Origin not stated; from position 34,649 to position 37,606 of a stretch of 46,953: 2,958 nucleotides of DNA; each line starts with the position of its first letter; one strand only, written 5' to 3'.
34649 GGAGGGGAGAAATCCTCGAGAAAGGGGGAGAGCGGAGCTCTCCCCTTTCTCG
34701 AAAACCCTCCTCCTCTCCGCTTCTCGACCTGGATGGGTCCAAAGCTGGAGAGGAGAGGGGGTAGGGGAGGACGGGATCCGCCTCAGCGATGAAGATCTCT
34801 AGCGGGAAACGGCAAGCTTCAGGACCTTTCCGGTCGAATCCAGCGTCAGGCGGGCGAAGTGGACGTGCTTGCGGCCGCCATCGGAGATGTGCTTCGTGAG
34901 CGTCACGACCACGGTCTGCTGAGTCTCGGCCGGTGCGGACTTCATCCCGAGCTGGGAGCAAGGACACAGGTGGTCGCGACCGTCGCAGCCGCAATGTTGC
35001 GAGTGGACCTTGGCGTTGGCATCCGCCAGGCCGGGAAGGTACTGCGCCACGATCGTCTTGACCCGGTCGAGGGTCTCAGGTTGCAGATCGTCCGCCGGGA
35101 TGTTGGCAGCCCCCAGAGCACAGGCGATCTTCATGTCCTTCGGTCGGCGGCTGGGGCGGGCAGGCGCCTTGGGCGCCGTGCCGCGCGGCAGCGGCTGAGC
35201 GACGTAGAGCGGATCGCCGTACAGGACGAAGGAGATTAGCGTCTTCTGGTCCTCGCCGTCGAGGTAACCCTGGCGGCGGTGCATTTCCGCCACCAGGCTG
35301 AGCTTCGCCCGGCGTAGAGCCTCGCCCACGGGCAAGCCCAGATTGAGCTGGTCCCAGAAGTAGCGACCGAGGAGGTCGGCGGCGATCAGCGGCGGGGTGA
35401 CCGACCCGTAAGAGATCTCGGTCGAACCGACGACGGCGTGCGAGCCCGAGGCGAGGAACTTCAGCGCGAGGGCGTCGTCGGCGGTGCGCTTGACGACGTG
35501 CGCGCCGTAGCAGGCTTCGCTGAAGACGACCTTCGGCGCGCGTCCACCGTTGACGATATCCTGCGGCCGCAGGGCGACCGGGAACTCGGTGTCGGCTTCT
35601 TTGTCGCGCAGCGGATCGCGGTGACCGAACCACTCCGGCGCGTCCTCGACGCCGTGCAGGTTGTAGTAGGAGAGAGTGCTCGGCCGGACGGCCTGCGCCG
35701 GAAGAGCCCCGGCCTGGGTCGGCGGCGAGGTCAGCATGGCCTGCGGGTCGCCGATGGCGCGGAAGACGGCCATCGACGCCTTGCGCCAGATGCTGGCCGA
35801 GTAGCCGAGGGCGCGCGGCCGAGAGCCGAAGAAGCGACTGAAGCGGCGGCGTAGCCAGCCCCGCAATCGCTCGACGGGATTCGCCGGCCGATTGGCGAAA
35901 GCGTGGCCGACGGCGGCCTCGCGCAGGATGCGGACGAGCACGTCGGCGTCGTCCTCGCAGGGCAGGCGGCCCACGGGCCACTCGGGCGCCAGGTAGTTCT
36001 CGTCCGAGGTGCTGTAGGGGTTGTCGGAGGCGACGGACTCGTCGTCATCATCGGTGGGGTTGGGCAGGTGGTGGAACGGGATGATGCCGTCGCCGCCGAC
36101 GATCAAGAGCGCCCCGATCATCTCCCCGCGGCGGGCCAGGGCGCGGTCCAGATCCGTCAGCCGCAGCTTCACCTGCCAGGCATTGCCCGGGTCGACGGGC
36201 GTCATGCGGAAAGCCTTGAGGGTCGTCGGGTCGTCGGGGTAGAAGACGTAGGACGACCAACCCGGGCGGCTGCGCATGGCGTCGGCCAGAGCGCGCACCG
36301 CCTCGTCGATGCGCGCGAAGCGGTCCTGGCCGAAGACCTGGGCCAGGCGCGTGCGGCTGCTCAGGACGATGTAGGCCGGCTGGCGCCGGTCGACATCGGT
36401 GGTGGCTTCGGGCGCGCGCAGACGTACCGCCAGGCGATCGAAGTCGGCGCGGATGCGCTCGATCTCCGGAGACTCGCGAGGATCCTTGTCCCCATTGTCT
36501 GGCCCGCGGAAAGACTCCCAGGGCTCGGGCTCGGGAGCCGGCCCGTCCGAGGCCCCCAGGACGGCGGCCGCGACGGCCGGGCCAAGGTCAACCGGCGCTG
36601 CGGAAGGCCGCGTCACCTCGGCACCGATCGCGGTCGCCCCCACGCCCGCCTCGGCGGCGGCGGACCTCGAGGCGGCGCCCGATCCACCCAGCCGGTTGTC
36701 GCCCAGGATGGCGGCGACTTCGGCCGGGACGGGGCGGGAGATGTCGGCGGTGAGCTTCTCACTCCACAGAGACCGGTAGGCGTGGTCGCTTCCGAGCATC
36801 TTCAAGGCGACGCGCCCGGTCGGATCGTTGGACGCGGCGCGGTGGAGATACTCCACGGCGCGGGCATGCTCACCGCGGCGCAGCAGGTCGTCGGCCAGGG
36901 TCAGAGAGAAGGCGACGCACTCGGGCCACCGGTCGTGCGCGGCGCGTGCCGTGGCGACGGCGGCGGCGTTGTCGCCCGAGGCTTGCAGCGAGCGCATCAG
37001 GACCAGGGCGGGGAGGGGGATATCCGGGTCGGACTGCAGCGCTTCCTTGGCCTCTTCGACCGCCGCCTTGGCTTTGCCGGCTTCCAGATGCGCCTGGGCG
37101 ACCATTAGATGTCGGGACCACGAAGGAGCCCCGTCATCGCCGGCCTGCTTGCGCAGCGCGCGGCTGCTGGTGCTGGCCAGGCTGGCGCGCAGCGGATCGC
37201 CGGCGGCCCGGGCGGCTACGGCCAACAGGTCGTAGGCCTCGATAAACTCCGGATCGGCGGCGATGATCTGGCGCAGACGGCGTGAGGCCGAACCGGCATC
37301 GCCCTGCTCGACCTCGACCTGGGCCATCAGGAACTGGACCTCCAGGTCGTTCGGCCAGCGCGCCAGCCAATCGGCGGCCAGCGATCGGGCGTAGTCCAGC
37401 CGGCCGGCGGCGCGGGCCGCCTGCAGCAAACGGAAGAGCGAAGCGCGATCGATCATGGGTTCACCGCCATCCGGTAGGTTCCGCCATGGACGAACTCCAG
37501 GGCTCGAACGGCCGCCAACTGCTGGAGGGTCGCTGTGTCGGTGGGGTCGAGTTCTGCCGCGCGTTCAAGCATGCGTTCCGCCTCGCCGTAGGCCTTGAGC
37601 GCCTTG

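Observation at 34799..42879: Three-gene operon: 2-TM protein, 1692-aa TPR scaffold, and a cytoplasmic TPR-gingipain/CHAT-like peptidase, directly downstream of the Rhs array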

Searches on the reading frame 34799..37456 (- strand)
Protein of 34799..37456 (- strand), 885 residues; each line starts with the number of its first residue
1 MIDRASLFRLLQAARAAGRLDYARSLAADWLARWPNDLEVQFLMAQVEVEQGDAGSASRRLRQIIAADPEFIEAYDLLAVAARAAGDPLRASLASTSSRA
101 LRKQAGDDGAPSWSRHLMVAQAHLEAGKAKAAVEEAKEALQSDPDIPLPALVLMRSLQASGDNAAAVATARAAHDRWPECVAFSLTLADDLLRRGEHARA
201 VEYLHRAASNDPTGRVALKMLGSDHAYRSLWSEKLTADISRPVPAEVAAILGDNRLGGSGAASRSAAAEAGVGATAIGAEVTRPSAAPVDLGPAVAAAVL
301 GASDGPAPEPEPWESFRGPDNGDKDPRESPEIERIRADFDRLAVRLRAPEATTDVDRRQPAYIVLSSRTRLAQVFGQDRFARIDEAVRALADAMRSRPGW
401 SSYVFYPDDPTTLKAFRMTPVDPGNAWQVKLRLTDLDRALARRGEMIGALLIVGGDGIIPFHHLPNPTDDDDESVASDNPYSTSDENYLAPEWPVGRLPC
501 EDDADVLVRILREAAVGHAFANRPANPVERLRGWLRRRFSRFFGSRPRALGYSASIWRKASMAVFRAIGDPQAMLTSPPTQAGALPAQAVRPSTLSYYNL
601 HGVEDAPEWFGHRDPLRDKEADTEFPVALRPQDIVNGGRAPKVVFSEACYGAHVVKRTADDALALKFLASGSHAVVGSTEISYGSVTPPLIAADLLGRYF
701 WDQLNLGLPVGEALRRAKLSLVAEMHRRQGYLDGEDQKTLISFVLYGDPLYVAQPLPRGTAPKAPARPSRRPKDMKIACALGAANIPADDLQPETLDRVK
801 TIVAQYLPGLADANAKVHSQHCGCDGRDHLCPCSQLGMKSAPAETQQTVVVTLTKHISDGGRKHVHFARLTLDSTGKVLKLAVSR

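Call 6: search_protein_families(library=pfam, proteins=[window:34799-37456:-], max_evalue=0.1)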
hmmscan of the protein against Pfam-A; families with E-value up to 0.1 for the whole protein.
window:34799-37456:- (885 aa): 11 families
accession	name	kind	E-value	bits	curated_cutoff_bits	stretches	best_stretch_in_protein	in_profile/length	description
PF13428.12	TPR_14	-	5.3e-13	48.7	23.5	2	184-222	4-42/44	Tetratricopeptide repeat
PF14559.12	TPR_19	-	1.2e-11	45.2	25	3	15-79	2-66/68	Tetratricopeptide repeat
PF01364.23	Peptidase_C25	-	1.8e-10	41.1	23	2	642-750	264-371/374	Peptidase family C25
PF13432.12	TPR_16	-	2.8e-09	37.7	32.7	2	155-213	5-63/65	Tetratricopeptide repeat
PF07719.23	TPR_2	-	7.7e-07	29.2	27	0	186-213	6-33/34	Tetratricopeptide repeat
PF14561.12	TPR_20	-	0.00023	21.8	25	0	31-71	15-55/90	Tetratricopeptide repeat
PF25058.1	ARM_TT21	-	0.0022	18.4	27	0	9-79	62-135/155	Tetratricopeptide repeat protein 21 ARM repeat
PF12895.13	ANAPC3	-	0.003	18.2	27.2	0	185-210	27-52/82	Anaphase-promoting complex, cyclosome, subunit 3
PF23914.1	TPR_CcmH_CycH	-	0.004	17.5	42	0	35-89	81-138/158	Cytochrome c-type biogenesis protein H TPR domain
PF25060.1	ARM_TT21_2nd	-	0.01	15.7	27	1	35-79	219-263/270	Tetratricopeptide repeat protein 21 second ARM domain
PF13181.12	TPR_8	-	0.05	14.2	25.7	0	117-145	5-33/34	Tetratricopeptide repeat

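Call 7: search_protein_families(library=ncbifam, proteins=[window:34799-37456:-], max_evalue=0.1)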
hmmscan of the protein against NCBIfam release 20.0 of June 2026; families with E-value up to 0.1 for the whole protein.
window:34799-37456:- (885 aa): 8 families
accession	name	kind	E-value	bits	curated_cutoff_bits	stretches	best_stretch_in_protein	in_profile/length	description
TIGR02917.1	PEP_TPR_lipo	equivalog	1.5e-11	43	312.2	1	17-221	444-641/899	XrtA/PEP-CTERM system TPR-repeat protein PrsT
NF033920.0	C39_PA2778_fam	equivalog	1.1e-08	34.8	150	2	7-100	159-252/255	PA2778 family cysteine peptidase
NF008757.0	PRK11788.1-5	equivalog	4.7e-06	26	363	1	104-223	205-324/388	lipopolysaccharide assembly protein LapB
NF040959.1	MamA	equivalog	5.3e-06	26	200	1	120-213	44-137/204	magnetosome protein MamA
NF033758.1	gliding_GltE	equivalog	0.00012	21.2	225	1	126-221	99-194/411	adventurous gliding motility TPR repeat lipoprotein GltE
TIGR02521.1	type_IV_pilW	equivalog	0.00052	19.6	154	0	117-168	35-86/234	type IV pilus biogenesis/stability protein PilW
NF052415.1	T3SS_chap_SctY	equivalog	0.012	16.2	70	1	43-140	11-104/106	type III secretion apparatus assembly chaperone SctY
TIGR02561.1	HrpB1_HrpK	equivalog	0.078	12.8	123.85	0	98-173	70-141/183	HrpB1 family type III secretion system apparatus protein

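Call 26: search_solved_structures(query=A1, max_evalue=1, show_alignments=2)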
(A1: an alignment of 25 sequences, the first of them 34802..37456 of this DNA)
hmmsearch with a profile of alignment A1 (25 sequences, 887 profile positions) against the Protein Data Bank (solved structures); distinct sequences matched with E-value up to 1: 80 (the best 60 are shown).
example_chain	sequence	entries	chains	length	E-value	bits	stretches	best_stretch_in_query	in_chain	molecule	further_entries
9qhb_A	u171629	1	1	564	1.1e-26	96.5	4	35-225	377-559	Engineered tetratricopeptide repeat protein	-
8bu0_A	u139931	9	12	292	9e-17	63.6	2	35-225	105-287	Consensus tetratricopeptide repeat protein | Crystal structure of an 8-repeat consensus TPR superhelix with Zinc. | Monomer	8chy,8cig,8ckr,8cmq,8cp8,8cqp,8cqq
9qhc_A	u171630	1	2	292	3.4e-16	61.7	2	38-226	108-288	Engineered tetratricopeptide repeat protein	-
6eou_A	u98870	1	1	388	1.1e-10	43.5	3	31-92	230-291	UDP-N-acetylglucosamine--peptide N-acetylglucosaminyltransferase 110 kDa subunit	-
1w3b_A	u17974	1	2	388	1.3e-10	43.3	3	31-92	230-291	UDP-N-ACETYLGLUCOSAMINE--PEPTIDE N-ACETYLGLUCOSAMINYLTRANSFERASE 110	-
7yeh_B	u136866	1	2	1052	1.9e-10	42.7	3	10-92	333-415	UDP-N-acetylglucosamine--peptide N-acetylglucosaminyltransferase 110 kDa subunit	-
7yea_A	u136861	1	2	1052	4.8e-10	41.4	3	10-92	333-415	UDP-N-acetylglucosamine--peptide N-acetylglucosaminyltransferase 110 kDa subunit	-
7ntf_A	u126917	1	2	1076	6.4e-10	41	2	10-92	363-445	Isoform 1 of UDP-N-acetylglucosamine--peptide N-acetylglucosaminyltransferase 110 kDa subu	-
2pl2_A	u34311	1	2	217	1e-07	33.7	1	16-201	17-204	Hypothetical conserved protein TTC0263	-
7obi_A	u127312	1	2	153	3.8e-07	31.8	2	33-98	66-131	CTPR-rv4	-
9gzg_A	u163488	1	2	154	5.2e-06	28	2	35-102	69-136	Engineered CTPR protein with glutamic acids for conductivity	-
1na0_A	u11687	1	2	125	5.7e-06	27.9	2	39-146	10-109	designed protein CTPR3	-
8ch0_A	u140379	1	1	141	1.2e-05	26.8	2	35-92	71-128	Consensus tetratricopeptide repeat protein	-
2fo7_A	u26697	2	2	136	1.9e-05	26.1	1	43-173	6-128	SYNTHETIC CONSENSUS TPR PROTEIN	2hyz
6v8e_A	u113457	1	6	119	3.6e-05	25.3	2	39-146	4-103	Designed protein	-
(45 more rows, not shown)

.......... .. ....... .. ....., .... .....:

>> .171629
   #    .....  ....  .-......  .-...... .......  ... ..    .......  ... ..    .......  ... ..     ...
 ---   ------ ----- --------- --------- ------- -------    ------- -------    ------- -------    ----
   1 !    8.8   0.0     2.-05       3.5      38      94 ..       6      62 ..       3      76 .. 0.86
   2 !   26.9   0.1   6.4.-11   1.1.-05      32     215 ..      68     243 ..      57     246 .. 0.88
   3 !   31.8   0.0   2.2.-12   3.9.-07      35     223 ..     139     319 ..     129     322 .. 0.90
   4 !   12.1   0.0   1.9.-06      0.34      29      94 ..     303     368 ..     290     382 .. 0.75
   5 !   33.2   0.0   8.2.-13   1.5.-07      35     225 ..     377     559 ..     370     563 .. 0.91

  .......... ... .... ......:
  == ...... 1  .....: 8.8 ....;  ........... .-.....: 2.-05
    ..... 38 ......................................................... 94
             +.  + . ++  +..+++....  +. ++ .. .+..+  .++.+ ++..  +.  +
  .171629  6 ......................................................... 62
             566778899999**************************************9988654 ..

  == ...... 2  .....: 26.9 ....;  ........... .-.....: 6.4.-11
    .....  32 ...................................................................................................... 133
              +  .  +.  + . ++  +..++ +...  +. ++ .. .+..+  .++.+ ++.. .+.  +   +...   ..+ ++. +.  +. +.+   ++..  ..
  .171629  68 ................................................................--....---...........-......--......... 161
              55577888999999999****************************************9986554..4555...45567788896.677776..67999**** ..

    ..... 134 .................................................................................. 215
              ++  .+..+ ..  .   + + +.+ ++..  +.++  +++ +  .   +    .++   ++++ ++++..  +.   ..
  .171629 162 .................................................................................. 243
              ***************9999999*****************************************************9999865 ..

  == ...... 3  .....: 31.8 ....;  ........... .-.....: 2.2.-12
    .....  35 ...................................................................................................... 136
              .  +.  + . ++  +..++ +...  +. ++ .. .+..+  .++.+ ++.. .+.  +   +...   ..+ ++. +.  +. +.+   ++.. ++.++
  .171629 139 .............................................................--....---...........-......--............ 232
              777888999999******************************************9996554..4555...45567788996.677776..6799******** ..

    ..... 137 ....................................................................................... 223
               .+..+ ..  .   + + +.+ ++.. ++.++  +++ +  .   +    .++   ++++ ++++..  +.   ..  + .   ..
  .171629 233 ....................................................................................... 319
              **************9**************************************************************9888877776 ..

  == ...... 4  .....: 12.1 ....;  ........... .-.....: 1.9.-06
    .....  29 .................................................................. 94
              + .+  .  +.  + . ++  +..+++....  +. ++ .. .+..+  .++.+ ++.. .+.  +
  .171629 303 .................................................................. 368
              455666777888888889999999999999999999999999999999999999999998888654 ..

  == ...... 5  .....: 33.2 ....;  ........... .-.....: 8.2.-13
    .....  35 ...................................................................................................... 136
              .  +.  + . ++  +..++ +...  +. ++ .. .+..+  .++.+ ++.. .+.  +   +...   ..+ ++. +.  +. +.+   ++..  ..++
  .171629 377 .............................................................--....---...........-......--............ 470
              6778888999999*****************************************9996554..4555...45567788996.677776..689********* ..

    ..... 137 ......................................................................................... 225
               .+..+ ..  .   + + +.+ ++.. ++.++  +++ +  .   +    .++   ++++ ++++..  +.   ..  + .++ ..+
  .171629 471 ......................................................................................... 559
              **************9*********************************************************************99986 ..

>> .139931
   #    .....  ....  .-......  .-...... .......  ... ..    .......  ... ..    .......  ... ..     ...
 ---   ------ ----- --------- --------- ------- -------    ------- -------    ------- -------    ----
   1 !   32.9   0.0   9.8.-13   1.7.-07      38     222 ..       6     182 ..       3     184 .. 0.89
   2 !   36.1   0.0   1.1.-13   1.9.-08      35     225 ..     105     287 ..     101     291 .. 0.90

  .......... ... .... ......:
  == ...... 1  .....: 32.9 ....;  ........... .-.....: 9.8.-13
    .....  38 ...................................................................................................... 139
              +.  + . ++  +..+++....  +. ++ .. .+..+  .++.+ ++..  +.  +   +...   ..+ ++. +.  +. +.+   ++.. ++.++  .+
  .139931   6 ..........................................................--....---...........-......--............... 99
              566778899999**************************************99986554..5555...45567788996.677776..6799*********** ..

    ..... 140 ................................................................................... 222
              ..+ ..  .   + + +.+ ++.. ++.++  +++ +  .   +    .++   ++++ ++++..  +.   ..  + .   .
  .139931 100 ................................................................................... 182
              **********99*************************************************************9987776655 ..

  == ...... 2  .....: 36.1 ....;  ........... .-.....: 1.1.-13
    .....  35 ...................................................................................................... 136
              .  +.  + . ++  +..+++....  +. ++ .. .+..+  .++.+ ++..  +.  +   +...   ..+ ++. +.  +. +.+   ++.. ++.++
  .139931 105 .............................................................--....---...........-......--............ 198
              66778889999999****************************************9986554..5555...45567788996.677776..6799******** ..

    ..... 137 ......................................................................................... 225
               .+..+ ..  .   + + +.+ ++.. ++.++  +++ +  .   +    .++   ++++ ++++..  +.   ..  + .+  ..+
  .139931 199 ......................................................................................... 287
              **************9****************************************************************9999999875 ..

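Call 31: find_related_loci(query=A2, collection=genome_contigs, flank=10000)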
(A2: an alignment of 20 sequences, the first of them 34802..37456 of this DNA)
Query A2 (885 aa) in genome_contigs; peptide patterns used: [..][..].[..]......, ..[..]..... (x = any residue, [..] = any of these).
599 stretches matched a pattern (row limit reached: there are more); 524 encode a relative of the query (tblastn E <= 1e-3); the best 80 are kept; 80 distinct loci.
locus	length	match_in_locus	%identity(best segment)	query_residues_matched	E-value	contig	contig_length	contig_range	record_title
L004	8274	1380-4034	53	1-885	0e+0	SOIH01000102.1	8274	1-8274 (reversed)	MAG: Anaerolineales bacterium isolate E29_bin24 NODE_3327_length_8274_cov_13.682078, whole genome shotgun sequence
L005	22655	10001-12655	52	1-885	0e+0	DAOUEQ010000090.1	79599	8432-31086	MAG TPA_asm: Anaerolineales bacterium isolate N6_298 k139_102345, whole genome shotgun sequence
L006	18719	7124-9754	55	1-885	0e+0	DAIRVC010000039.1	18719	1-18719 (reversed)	MAG TPA_asm: Anaerolineales bacterium isolate CTOTU25583 NODE_965_length_18719_cov_4.767413, whole genome shotgun sequen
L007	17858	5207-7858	52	1-885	0e+0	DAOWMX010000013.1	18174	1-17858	MAG TPA_asm: Anaerolineales bacterium isolate CSMAG_3013 CSMAG_3013_k141_1471745_length_18174_cov_36.4873, whole genome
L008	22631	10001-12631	56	1-885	0e+0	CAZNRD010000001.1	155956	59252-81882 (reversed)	MAG TPA_asm: uncultured Anaerolineaceae bacterium isolate binchicken_co209_24 genome assembly, contig: NODE_26_length_15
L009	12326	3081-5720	52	1-885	0e+0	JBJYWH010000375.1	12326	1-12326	MAG: Anaerolineales bacterium isolate J5_7_160517rDrA_9 J5_7_160517rDrA_9_000000000375, whole genome shotgun sequence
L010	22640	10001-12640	52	1-885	0e+0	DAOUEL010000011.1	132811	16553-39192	MAG TPA_asm: Anaerolineales bacterium isolate N6_281 k139_1229206, whole genome shotgun sequence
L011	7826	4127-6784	56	1-885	0e+0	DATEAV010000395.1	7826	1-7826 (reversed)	MAG TPA_asm: Anaerolineales bacterium isolate SMAG_U8227 k141_1759299, whole genome shotgun sequence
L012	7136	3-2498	55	58-885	0e+0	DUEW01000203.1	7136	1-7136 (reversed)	MAG TPA_asm: Anaerolineae bacterium isolate W167 Contig203, whole genome shotgun sequence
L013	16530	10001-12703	51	1-885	0e+0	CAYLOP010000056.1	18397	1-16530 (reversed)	MAG TPA_asm: uncultured Anaerolineaceae bacterium isolate binchicken_co34_523 genome assembly, contig: NODE_4884_length_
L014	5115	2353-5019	53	1-885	0e+0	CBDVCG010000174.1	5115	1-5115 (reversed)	MAG TPA_asm: uncultured Anaerolineales bacterium isolate SRR22302367_binner13_Refined_69 genome assembly, contig: ERZ266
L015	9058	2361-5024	51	1-885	0e+0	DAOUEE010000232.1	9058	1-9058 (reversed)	MAG TPA_asm: Anaerolineales bacterium isolate N4_180 k133_842723, whole genome shotgun sequence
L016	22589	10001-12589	52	1-856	0e+0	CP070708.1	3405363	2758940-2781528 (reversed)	MAG: Anaerolineaceae bacterium isolate bin52 chromosome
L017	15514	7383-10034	53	1-885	0e+0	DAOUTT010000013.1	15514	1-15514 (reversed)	MAG TPA_asm: Anaerolineales bacterium isolate CSMAG_804 CSMAG_804_k141_114140_length_15514_cov_9.9932, whole genome shot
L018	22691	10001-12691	54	1-885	0e+0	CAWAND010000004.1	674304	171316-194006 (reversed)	MAG: uncultured Chloroflexia bacterium isolate MFD02923.bin.1.168 genome assembly, contig: contig_17163, whole genome sh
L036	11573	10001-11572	81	1-518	0e+0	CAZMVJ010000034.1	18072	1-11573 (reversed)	MAG TPA_asm: uncultured Anaerolineaceae bacterium isolate SRP119689_co1_313 genome assembly, contig: NODE_4239_length_18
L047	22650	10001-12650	69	1-885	0e+0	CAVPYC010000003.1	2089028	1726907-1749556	MAG: uncultured Chloroflexia bacterium isolate MFD09964.bin.2.1 genome assembly, contig: contig_4546, whole genome shotg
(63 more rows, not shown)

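Call 36: predict_structure(alignment_id=A1)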
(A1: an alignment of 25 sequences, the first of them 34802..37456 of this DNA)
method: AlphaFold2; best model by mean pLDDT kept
length: 885 residues; sequences in the alignment: 25
mean_pLDDT: 62.4   pTM: 0.37
mean pLDDT of the five models: 62.4, 61.7, 60.8, 60.0, 58.1
residues with pLDDT >= 90: 171; 70-90: 255; 50-70: 113; < 50: 346
segments of 3 or more residues with pLDDT < 50: 254-329, 347-356, 466-472, 477-491, 542-691, 728-782, 822-845
pLDDT, mean of each block of 10 residues (from residue 1): 90 91 92 92 94 90 94 95 89 89 76 89 92 92 85 94 93 92 95 90 92 90 85 84 84 45 28 26 29 27 33 33 42 66 48 55 89 88 90 79 90 86 80 82 79 79 53 48 39 60 79 76 65 60 36 28 31 30 37 23 24 29 28 27 29 36 41 29 35 53 57 53 52 42 37 32 32 32 65 76 76 77 43 33 54 77 69 66 54
secondary structure, 60 per line:
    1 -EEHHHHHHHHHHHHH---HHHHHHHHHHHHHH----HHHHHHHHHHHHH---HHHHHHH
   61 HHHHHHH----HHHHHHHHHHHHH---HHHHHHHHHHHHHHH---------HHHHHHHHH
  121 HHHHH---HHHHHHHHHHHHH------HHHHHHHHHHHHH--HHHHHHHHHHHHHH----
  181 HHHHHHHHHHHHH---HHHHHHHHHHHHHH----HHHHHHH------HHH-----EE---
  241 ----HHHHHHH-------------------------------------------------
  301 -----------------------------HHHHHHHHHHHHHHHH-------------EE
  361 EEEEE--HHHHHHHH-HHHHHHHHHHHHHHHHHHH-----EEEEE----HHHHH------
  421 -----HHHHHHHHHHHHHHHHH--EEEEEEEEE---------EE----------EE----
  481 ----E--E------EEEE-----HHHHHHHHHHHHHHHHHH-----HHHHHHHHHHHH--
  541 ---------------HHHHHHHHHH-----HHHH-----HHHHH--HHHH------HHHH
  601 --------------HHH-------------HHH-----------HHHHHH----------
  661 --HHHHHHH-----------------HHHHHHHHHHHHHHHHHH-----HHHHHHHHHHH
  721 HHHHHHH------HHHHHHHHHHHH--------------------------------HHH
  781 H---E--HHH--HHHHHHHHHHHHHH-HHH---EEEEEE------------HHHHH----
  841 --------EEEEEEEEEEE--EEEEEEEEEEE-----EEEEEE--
elements in order (helices of 4 or more, strands of 3 or more residues): H4-16 H20-33 H38-50 H54-67 H72-84 H88-102 H112-125 H129-141 H148-160 H163-176 H181-193 H197-210 H215-221 H245-251 H330-345 E359-365 H368-375 H377-395 E401-405 H410-414 H426-442 E445-453 E495-498 H504-521 H527-538 H556-565 H571-574 H580-584 H587-590 H597-600 H645-650 H663-669 H687-704 H710-727 H734-745 H778-781 H793-806 E814-819 H832-836 E849-859 E862-872 E878-883
